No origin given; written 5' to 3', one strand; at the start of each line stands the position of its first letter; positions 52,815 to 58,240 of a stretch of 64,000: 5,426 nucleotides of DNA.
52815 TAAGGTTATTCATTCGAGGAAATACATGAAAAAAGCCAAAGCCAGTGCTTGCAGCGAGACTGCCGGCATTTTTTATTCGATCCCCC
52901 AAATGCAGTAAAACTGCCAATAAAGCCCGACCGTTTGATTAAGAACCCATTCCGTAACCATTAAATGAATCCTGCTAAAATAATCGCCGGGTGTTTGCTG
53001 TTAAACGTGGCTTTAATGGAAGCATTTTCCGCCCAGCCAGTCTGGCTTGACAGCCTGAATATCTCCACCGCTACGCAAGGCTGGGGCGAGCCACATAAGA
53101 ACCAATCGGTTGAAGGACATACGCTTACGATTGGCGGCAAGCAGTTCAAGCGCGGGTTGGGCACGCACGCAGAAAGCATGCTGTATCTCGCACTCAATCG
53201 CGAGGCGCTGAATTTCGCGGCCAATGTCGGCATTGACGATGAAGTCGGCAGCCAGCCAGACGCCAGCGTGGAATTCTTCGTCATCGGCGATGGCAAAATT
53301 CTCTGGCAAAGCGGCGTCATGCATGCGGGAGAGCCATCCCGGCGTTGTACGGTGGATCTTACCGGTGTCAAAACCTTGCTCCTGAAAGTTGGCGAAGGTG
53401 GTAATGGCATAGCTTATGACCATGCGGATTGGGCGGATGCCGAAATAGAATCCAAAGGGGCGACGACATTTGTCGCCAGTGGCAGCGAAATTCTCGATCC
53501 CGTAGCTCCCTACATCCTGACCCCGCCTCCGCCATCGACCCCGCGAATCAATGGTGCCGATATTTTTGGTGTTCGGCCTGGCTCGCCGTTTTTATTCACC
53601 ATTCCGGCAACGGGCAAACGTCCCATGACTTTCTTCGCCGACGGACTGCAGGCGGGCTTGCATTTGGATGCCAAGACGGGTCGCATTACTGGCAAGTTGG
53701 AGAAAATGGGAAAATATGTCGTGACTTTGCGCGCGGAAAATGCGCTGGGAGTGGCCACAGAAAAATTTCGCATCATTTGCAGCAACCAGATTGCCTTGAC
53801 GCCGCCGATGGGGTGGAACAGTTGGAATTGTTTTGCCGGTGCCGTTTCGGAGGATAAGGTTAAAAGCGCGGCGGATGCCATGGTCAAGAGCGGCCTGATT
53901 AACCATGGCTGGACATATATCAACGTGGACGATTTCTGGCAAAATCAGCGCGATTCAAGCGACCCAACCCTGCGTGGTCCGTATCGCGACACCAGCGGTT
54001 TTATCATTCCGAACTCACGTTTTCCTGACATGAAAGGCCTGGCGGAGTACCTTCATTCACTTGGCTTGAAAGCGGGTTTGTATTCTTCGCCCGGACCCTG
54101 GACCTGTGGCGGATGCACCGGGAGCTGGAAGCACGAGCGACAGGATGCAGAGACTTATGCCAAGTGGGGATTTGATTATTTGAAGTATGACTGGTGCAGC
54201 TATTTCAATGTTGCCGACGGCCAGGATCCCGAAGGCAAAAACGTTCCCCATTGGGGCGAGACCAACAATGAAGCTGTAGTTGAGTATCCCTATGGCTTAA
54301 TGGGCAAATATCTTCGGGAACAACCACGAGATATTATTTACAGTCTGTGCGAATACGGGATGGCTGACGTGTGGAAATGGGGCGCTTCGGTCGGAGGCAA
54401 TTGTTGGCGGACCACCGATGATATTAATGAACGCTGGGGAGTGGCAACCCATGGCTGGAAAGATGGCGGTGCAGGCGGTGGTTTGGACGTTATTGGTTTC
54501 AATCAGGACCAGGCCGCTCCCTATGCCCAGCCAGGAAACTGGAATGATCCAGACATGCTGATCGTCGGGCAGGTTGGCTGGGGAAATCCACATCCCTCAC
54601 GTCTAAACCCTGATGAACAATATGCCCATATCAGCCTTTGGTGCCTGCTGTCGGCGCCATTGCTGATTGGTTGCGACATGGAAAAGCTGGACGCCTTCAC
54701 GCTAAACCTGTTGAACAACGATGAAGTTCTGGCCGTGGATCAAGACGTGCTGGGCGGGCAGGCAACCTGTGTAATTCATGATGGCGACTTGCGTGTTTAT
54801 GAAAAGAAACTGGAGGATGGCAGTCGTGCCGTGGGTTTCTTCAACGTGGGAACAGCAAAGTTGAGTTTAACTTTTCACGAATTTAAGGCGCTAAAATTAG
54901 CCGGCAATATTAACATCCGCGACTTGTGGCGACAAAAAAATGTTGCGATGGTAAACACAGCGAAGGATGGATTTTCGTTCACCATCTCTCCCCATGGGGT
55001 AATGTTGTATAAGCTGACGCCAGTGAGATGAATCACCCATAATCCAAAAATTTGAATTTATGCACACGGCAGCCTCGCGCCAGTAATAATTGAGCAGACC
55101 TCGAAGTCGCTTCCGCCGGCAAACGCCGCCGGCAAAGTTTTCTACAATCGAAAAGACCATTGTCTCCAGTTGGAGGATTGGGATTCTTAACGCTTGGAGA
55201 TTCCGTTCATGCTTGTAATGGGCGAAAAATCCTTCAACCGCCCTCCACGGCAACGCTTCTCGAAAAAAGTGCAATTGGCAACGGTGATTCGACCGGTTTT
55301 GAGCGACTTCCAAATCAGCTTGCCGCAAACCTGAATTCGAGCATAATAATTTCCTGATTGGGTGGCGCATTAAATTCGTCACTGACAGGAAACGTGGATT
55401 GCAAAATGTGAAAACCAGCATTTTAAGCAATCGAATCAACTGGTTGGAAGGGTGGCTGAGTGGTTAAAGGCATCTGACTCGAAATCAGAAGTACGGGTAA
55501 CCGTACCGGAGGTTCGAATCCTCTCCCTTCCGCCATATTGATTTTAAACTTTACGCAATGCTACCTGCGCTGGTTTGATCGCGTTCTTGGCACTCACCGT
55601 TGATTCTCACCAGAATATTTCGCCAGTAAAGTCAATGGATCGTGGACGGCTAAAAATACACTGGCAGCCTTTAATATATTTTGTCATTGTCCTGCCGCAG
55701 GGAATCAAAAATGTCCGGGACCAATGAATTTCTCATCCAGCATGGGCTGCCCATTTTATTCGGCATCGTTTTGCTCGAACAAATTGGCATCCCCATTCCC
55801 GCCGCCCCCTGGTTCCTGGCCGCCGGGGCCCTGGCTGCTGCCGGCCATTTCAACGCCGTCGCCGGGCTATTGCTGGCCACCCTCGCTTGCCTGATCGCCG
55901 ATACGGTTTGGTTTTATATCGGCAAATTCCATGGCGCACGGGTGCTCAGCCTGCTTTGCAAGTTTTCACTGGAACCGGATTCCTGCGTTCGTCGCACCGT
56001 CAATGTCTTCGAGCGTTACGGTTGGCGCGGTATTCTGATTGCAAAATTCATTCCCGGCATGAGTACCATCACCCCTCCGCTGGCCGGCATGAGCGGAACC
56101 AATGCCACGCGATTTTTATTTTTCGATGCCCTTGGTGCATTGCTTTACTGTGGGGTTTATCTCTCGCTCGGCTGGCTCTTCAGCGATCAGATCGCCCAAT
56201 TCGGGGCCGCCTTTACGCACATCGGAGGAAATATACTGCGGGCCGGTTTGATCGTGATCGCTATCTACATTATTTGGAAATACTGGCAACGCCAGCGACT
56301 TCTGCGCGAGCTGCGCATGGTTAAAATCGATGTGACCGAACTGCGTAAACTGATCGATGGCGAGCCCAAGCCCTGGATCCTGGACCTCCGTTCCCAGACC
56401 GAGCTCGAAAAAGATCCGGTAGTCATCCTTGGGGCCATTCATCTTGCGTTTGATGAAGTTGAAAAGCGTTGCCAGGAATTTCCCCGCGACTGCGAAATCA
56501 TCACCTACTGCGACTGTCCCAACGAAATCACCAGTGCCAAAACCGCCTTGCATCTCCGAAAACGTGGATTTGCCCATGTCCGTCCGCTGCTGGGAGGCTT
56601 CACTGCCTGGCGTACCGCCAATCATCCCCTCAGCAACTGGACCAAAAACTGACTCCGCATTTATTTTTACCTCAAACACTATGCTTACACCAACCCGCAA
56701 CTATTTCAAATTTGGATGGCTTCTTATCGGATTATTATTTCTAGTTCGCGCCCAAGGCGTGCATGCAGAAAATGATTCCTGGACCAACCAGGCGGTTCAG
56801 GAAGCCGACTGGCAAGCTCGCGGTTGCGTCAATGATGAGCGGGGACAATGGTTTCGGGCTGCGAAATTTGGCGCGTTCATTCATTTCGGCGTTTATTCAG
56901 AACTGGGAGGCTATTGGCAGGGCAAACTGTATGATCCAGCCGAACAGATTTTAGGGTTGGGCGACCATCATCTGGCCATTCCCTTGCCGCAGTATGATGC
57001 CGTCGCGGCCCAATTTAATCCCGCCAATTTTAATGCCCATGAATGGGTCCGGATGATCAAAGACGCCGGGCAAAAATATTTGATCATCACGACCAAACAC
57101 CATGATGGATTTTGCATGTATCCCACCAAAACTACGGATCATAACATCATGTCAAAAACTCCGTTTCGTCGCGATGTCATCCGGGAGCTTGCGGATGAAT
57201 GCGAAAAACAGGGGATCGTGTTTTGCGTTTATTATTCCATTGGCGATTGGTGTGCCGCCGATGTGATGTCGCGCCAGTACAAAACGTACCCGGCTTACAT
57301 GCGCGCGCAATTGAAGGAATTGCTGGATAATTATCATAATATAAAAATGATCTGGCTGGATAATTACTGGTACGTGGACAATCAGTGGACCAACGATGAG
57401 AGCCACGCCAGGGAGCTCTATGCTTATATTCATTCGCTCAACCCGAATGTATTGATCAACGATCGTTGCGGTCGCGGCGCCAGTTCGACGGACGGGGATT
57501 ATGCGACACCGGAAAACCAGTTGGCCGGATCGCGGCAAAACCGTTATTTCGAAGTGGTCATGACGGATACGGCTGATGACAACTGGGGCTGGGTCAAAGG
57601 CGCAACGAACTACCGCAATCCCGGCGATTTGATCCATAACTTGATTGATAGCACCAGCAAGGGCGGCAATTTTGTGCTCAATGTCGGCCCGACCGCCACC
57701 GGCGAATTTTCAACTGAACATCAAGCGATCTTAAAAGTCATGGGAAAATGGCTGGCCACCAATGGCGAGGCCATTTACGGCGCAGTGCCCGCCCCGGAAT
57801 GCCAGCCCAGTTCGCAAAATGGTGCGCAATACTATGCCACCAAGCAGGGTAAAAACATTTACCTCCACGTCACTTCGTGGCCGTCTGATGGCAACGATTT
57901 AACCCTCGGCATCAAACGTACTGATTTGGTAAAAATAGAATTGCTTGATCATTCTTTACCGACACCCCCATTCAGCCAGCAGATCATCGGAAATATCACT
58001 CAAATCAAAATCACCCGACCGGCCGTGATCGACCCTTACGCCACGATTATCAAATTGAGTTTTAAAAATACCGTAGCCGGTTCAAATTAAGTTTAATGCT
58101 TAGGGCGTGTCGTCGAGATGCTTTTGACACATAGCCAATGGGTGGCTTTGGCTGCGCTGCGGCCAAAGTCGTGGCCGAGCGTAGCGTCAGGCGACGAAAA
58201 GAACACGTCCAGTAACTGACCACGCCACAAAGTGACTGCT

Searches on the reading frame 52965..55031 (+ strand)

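Call 9: search_protein_families(library=pfam, proteins=[window:52965-55031:+], max_evalue=0.01)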
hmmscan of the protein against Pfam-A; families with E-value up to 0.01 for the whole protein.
window:52965-55031:+ (688 aa): 5 families
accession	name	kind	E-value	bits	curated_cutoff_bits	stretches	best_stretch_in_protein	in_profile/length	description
PF08305.17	NPCBM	-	4.2e-45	153.6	23.9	1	26-161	3-136/137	NPCBM/NEW2 domain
PF16499.11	Melibiase_2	-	4.9e-41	141.4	23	1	279-594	1-284/284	Alpha galactosidase A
PF17801.7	Melibiase_C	-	8.4e-15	55.1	22.9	1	606-684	1-71/71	Alpha galactosidase C-terminal beta sandwich domain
PF05345.18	He_PIG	-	4.7e-06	27.4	24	1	201-268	11-91/96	Putative Ig domain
PF18981.6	InlK_D3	-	0.0098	16.4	25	0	244-271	45-72/75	Internalin K domain (D3/D4)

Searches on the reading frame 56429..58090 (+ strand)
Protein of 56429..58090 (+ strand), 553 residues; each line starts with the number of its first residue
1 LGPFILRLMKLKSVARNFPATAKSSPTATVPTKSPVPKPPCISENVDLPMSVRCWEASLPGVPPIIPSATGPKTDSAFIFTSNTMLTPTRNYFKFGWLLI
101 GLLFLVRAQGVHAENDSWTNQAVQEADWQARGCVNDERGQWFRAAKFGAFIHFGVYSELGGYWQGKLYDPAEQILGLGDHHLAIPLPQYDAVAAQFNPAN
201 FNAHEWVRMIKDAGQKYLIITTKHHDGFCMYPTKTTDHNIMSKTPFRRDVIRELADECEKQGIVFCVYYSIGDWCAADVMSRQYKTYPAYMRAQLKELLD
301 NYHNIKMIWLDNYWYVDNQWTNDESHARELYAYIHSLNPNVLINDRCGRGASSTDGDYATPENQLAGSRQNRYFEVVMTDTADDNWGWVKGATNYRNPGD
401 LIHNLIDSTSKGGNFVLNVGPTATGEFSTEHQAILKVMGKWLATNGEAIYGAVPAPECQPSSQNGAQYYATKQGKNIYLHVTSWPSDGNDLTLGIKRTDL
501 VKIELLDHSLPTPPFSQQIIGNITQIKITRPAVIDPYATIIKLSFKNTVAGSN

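Call 9: search_protein_families(library=pfam, proteins=[window:56429-58090:+], max_evalue=0.01)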
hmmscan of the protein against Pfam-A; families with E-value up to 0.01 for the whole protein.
window:56429-58090:+ (553 aa): 2 families
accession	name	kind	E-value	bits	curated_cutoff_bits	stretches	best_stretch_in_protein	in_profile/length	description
PF01120.23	Alpha_L_fucos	-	3.9e-83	280.2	25.2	1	123-447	13-345/345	Alpha-L-fucosidase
PF14871.12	GHL6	-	1.2e-05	26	35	1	203-269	2-64/132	Hypothetical glycosyl hydrolase 6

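Call 52: find_homologous_proteins(query=window:56681-58087:+, max_evalue=1e-100)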
Query window:56681-58087:+ (469 aa): 166 proteins with E <= 1e-100 among 8000 candidates; the best 120 are listed.
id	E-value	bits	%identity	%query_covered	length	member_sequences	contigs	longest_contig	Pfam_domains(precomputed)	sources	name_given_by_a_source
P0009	0.0e+0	1123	100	100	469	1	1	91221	PF14871.13,PF01120.24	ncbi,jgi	ncbi:MAG TPA: alpha-L-fucosidase [Verrucomicrobiae bacterium]|jgi:alpha-L-fucosidase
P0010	1.7e-234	797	74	95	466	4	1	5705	PF14871.13,PF01120.24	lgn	-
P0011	5.1e-231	785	71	99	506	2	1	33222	PF01120.24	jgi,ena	jgi:alpha-L-fucosidase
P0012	5.8e-227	772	70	97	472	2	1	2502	PF14871.13,PF01120.24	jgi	-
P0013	3.8e-224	762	69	99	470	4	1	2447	PF01120.24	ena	-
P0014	1.0e-223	761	69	98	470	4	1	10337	PF01120.24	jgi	jgi:alpha-L-fucosidase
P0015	1.1e-221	754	69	93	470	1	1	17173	PF01120.24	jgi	jgi:alpha-L-fucosidase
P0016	7.2e-219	745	67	97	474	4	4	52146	PF14871.13,PF01120.24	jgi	jgi:alpha-L-fucosidase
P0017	1.9e-216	737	67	97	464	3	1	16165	PF01120.24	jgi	jgi:alpha-L-fucosidase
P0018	5.4e-214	729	67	96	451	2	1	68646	PF01120.24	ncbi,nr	ncbi:MAG TPA: alpha-L-fucosidase [Dongiaceae bacterium]|nr:alpha-L-fucosidase [Dongiaceae bacterium]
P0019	1.2e-209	715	66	95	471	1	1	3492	PF01120.24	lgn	-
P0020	1.2e-209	715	66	97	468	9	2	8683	PF01120.24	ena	-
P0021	7.1e-208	709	68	93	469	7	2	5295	PF01120.24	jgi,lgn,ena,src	jgi:alpha-L-fucosidase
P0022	1.1e-205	702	64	96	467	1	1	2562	PF01120.24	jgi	jgi:alpha-L-fucosidase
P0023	1.6e-205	701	66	96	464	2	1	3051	PF01120.24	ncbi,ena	-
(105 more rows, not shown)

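Call 53: find_encoding_contigs(protein=P0011, flank=10000, max_places=3)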
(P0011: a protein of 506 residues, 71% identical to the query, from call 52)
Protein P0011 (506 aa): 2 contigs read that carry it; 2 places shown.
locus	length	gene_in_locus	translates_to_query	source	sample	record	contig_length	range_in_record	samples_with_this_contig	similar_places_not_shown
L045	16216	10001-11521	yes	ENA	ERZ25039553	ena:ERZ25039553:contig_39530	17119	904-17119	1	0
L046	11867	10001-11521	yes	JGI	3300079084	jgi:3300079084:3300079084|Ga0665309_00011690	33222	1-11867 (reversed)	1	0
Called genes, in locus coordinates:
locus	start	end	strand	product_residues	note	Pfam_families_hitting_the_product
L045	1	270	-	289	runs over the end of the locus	-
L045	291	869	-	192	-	PF04264:YceI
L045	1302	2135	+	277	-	PF00348:polyprenyl_synt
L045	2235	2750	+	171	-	-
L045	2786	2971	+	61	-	-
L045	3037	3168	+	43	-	PF02687:FtsX (weak)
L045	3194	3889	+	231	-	-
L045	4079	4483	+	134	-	-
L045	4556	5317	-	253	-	-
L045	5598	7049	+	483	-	PF16317:Glyco_hydro_99, PF14307:Glyco_tran_WbsX (faint)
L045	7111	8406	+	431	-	PF16317:Glyco_hydro_99, PF14307:Glyco_tran_WbsX (faint), PF03659:Glyco_hydro_71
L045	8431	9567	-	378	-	PF04024:PspC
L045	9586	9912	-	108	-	PF03551:PadR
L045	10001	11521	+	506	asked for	PF01120:Alpha_L_fucos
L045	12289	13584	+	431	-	PF05598:DUF772, PF01609:DDE_Tnp_1, PF13751:DDE_Tnp_1_6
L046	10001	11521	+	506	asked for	PF01120:Alpha_L_fucos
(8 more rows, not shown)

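Call 54: find_encoding_contigs(protein=P0010, flank=10000, max_places=3)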
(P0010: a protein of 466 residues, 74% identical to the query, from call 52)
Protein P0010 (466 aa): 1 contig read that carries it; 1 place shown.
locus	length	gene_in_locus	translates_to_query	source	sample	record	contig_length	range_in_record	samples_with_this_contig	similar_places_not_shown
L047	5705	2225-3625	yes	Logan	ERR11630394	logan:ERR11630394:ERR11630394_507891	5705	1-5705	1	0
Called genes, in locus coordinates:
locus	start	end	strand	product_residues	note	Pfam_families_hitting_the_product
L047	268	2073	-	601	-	PF00664:ABC_membrane, PF00005:ABC_tran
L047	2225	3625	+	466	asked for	PF01120:Alpha_L_fucos, PF14871:GHL6 (weak)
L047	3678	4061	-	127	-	-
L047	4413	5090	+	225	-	PF00072:Response_reg, PF00196:GerE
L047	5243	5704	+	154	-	?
